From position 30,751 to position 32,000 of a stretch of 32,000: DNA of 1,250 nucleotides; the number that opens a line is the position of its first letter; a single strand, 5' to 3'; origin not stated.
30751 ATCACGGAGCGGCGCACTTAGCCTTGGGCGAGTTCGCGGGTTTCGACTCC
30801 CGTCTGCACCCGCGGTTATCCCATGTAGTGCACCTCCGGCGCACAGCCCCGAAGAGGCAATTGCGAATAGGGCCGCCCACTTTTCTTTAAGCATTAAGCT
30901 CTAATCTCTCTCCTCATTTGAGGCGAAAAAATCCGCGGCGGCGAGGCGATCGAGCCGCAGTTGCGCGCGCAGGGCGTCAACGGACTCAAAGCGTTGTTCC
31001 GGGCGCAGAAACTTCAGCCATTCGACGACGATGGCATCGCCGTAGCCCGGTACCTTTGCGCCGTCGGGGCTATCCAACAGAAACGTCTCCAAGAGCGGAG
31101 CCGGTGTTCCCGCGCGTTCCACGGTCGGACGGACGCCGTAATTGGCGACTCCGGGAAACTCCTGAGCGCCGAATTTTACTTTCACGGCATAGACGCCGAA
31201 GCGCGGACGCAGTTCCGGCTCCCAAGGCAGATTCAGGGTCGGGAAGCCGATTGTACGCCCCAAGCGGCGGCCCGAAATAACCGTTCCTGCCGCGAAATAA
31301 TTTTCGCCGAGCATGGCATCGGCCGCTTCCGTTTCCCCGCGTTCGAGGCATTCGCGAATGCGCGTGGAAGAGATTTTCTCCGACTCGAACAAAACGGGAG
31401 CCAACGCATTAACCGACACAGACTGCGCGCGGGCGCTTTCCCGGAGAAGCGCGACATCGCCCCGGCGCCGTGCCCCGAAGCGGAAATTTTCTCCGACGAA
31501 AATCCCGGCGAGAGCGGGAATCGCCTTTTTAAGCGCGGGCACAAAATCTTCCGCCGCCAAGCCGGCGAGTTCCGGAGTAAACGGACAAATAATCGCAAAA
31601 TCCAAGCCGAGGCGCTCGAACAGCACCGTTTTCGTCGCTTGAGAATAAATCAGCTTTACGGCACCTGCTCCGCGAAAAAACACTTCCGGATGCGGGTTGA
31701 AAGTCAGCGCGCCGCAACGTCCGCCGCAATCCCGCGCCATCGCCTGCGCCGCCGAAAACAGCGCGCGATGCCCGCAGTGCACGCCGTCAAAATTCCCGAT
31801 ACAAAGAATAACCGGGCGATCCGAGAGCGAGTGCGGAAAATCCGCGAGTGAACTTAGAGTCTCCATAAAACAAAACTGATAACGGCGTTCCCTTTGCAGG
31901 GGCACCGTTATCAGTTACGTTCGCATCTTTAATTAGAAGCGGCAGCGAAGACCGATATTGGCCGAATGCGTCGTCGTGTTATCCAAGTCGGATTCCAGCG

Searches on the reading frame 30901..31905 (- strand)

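Call 56: search_protein_families(library=pfam, proteins=[window:30901-31905:-], max_evalue=0.001)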
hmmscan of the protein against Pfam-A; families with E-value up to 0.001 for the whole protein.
window:30901-31905:- (334 aa): 2 families
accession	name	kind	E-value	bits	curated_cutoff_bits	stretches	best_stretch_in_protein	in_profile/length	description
PF06574.18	FAD_syn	-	3.8e-36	124.7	27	1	29-182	5-158/158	FAD synthetase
PF01687.23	Flavokinase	-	1.9e-32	112.5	19.6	1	199-326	1-123/124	Riboflavin kinase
